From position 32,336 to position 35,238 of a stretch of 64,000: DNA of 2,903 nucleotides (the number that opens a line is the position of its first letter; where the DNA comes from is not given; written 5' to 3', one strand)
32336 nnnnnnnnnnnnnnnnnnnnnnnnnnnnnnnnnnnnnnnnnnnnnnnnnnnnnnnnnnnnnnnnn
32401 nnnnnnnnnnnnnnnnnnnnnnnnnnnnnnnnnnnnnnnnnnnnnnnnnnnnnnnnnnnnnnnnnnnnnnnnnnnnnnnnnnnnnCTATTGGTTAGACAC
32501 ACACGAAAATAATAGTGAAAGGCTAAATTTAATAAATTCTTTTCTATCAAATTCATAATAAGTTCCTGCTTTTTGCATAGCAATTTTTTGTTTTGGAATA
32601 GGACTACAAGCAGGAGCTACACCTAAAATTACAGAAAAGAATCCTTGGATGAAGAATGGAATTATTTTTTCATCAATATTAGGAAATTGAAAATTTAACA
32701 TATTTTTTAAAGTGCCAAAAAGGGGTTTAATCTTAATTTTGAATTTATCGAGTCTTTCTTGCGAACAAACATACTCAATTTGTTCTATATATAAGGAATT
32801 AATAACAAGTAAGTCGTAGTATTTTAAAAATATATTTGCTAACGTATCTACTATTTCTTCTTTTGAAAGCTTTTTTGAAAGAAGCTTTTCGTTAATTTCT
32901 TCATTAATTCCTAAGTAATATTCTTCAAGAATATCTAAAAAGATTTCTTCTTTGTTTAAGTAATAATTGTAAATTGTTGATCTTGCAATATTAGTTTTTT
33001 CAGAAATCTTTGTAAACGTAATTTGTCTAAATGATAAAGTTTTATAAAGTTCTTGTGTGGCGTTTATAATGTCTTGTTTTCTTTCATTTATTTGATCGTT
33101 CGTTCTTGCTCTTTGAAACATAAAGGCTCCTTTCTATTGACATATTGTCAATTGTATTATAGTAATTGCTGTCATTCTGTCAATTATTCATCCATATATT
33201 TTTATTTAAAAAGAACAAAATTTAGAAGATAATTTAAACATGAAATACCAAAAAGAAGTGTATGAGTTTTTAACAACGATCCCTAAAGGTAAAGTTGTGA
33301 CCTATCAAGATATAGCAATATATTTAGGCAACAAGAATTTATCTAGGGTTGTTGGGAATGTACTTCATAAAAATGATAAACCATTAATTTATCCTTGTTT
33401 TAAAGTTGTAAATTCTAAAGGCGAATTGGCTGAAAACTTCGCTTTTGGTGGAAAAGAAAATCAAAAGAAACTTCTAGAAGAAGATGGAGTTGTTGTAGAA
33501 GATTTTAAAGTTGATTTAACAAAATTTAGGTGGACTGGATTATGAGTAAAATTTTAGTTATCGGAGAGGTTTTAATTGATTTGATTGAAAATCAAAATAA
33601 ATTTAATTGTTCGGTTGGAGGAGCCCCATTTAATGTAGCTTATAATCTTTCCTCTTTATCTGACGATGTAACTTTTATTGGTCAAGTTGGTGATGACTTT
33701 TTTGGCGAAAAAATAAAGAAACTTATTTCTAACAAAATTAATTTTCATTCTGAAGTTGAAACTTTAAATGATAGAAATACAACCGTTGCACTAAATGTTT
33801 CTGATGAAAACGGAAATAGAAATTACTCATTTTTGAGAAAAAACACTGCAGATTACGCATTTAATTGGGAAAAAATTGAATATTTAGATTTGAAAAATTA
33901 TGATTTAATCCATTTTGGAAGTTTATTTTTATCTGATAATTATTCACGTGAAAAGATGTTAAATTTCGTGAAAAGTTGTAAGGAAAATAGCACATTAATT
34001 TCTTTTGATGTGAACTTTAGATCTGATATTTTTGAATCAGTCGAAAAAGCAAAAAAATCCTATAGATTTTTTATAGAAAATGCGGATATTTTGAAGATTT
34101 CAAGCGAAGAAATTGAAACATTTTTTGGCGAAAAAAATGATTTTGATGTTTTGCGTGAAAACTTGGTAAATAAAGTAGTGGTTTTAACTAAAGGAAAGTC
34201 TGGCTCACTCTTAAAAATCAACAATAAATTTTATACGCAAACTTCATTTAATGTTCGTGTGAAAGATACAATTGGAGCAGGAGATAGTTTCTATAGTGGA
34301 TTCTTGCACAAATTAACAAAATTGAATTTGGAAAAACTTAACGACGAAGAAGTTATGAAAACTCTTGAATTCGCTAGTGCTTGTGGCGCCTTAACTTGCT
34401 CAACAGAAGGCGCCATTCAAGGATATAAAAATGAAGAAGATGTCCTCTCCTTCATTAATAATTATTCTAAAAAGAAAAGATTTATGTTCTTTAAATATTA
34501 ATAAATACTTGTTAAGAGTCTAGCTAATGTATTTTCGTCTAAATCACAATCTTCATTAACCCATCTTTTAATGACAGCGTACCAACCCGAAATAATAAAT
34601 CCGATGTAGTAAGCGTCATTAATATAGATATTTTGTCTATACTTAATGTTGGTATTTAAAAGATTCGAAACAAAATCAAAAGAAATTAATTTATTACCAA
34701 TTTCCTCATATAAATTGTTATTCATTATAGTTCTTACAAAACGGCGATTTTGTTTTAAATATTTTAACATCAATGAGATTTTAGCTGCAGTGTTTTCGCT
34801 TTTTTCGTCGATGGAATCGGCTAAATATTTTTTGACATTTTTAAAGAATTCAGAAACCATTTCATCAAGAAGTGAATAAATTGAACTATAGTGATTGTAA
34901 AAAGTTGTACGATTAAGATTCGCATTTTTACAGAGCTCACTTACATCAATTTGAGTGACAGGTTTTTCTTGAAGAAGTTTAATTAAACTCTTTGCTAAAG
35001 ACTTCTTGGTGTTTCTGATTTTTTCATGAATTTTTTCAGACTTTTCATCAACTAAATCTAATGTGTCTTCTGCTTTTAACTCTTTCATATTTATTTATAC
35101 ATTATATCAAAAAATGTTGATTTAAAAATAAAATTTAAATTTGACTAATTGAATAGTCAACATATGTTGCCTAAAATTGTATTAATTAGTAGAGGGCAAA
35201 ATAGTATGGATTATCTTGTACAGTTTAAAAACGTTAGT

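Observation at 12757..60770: Dispersed, single-orientation family of ~40-bp A-tract repeats with a TTCC(W)GGAA / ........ core, tandemly arrayed in at least ten intergenic regions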

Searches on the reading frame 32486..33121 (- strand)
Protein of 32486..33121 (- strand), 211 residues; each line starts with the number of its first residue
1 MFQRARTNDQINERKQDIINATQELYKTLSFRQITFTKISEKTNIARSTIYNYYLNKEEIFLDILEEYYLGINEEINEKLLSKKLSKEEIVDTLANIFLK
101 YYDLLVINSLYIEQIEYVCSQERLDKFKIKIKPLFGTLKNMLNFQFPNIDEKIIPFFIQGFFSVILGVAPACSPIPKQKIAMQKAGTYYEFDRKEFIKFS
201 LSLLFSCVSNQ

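Call 62: search_protein_families(library=pfam, proteins=[window:32486-33121:-])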
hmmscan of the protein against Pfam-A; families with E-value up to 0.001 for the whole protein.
window:32486-33121:- (211 aa): 2 families
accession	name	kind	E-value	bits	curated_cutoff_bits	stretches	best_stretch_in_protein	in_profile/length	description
PF00440.29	TetR_N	-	9.6e-06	25.7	24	1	18-63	1-46/47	Bacterial regulatory proteins, tetR family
PF17929.6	TetR_C_34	-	4.3e-05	24.1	26.3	1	102-185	14-97/120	Tetracyclin repressor-like, C-terminal domain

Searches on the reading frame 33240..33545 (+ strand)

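Call 62: search_protein_families(library=pfam, proteins=[window:33240-33545:+])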
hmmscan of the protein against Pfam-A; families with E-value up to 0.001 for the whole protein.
window:33240-33545:+ (101 aa): 1 family
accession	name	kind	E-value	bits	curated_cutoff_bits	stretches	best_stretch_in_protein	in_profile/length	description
PF01035.26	DNA_binding_1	-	7.1e-25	87.1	27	1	3-84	2-81/81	6-O-methylguanine DNA methyltransferase, DNA binding domain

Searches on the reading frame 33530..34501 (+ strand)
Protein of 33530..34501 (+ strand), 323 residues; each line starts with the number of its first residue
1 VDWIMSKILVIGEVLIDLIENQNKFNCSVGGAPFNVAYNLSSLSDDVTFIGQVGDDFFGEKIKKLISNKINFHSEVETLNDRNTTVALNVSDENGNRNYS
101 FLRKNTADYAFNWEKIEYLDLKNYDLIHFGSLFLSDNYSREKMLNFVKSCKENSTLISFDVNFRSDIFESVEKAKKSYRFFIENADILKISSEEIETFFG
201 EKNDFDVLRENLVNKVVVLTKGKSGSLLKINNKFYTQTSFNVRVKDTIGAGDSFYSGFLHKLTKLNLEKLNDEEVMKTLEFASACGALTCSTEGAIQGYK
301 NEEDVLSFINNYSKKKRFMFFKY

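Call 62: search_protein_families(library=pfam, proteins=[window:33530-34501:+])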
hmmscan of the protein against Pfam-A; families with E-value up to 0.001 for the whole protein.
window:33530-34501:+ (323 aa): 1 family
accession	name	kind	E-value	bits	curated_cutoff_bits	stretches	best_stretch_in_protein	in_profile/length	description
PF00294.29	PfkB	-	4.8e-51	174.3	25.8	1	5-297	1-297/302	pfkB family carbohydrate kinase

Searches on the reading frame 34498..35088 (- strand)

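Call 62: search_protein_families(library=pfam, proteins=[window:34498-35088:-])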
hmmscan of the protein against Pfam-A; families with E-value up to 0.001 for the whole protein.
window:34498-35088:- (196 aa): 2 families
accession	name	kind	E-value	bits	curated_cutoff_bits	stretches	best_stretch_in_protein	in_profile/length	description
PF14278.11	TetR_C_8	-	2.8e-09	37.4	26.1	1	100-195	3-100/103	Transcriptional regulator C-terminal region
PF00440.29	TetR_N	-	0.00047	20.3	24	1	37-77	7-47/47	Bacterial regulatory proteins, tetR family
